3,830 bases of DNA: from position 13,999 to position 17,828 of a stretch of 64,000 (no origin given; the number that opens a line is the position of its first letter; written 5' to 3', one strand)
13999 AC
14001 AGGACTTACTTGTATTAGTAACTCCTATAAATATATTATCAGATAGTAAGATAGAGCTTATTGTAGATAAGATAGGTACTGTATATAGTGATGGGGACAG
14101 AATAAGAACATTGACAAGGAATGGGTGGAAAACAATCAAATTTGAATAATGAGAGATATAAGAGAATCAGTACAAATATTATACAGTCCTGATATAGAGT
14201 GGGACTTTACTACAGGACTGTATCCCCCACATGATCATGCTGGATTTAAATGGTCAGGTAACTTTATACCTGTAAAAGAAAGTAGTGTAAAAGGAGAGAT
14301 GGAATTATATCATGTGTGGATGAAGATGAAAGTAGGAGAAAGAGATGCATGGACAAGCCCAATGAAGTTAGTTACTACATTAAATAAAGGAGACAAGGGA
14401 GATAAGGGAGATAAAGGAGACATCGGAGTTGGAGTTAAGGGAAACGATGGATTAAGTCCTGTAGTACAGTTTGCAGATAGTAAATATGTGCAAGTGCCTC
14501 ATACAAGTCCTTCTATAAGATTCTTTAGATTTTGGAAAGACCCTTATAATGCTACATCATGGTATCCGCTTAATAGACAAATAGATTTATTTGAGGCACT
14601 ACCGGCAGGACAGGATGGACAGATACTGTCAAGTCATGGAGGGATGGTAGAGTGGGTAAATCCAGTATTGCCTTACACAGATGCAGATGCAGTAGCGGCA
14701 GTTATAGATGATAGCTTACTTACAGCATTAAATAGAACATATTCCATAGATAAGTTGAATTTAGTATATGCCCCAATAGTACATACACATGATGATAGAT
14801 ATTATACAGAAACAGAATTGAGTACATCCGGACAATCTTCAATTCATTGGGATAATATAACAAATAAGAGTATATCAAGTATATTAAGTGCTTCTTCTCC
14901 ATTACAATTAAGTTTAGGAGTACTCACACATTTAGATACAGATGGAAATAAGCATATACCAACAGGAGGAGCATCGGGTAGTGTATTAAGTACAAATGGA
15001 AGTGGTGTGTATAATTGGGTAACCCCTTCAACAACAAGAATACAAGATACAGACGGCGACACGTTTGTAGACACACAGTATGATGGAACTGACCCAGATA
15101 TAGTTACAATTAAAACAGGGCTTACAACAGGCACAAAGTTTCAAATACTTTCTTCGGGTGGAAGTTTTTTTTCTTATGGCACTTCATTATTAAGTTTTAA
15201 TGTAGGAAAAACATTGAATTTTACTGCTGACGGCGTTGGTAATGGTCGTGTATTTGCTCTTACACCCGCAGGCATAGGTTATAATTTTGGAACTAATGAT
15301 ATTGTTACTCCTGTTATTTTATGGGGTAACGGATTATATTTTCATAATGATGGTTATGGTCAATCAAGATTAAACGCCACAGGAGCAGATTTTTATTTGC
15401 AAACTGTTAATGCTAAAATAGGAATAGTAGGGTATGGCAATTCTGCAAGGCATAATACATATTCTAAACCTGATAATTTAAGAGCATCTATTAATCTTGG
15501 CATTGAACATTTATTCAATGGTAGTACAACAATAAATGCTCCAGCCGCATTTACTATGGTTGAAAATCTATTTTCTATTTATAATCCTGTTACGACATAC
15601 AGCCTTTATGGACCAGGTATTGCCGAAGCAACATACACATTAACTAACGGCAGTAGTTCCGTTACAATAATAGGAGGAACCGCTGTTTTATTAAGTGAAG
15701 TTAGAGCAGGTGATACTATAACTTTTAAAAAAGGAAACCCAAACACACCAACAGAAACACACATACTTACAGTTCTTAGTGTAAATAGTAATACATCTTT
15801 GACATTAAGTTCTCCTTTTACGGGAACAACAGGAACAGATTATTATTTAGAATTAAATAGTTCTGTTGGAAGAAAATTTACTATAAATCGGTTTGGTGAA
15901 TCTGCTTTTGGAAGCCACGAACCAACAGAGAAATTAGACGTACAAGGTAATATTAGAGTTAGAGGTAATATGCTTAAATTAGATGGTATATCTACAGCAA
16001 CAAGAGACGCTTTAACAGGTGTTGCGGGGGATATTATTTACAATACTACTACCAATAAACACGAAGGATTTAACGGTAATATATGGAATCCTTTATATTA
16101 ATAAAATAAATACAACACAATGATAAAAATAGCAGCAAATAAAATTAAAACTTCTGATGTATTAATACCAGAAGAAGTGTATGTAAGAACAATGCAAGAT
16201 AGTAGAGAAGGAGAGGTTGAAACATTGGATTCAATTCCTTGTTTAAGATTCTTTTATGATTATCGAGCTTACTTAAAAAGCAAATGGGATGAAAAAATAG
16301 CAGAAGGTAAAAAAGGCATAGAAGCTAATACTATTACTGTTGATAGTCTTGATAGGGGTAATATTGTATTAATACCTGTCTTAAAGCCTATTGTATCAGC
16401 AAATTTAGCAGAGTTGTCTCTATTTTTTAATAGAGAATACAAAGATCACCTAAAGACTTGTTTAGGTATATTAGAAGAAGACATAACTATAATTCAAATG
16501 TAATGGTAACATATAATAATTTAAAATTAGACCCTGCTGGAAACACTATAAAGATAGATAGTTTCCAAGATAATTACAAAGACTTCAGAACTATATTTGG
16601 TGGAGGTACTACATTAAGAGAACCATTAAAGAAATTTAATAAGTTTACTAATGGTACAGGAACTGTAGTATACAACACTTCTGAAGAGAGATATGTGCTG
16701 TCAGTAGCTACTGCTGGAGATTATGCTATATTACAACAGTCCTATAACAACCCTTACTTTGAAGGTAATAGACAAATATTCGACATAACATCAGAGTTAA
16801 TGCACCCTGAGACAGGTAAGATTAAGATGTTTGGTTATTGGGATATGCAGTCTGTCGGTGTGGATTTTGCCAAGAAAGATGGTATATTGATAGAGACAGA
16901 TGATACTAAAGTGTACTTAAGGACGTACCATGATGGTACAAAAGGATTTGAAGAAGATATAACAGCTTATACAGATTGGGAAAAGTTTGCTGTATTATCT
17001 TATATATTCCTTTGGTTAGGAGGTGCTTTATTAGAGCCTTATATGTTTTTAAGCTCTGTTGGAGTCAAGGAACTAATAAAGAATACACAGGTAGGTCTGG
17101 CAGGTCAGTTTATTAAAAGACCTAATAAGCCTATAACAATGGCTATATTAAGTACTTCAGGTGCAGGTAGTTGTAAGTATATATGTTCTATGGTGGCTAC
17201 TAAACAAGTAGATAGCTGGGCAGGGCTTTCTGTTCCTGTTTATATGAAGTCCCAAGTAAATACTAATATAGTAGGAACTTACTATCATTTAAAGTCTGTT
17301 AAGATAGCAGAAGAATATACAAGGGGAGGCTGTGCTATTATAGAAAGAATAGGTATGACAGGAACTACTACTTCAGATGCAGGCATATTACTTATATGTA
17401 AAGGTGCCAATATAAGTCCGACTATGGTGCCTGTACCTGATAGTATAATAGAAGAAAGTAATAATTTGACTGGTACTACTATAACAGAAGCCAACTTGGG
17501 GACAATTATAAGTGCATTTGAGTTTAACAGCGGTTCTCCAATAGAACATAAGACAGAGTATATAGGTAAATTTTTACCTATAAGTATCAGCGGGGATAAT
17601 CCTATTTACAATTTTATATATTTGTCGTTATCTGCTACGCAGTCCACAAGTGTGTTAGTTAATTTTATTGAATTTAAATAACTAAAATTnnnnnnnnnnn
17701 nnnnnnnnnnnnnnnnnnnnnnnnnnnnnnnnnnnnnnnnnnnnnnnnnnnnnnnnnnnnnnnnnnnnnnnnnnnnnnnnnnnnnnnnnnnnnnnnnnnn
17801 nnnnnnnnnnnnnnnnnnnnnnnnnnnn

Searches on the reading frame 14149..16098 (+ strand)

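Call 15: search_protein_families(library=phrogs, proteins=[window:14149-16098:+], max_evalue=0.001)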
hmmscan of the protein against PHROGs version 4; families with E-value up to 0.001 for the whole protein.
window:14149-16098:+ (650 aa): 3 families
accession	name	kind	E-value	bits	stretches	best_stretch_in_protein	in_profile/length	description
phrog_17834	-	unknown function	1.5e-07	31.7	1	493-563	9-72/458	-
phrog_1980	-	tail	1.6e-06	28.7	1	493-564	6-70/449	tail fiber protein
phrog_24607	-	tail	0.00079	19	1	495-562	9-68/674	tail protein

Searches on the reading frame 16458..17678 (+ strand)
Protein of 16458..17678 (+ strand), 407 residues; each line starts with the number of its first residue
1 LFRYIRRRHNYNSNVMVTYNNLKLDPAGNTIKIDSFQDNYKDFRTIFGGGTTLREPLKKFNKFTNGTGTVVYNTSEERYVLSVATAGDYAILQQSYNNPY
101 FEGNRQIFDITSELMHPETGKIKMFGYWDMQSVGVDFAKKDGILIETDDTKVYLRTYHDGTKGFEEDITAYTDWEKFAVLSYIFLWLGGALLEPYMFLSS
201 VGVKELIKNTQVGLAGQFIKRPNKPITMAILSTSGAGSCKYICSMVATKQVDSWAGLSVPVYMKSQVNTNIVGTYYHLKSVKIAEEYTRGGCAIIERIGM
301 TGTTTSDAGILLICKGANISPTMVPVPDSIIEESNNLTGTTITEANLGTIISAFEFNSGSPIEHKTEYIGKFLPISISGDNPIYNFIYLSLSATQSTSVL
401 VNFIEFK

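Call 15: search_protein_families(library=phrogs, proteins=[window:16458-17678:+], max_evalue=0.001)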
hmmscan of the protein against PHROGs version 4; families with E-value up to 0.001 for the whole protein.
window:16458-17678:+ (407 aa): 1 family
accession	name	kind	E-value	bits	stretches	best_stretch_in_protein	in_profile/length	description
phrog_1645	-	head and packaging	6e-06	26.3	1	44-346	63-380/440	virion structural protein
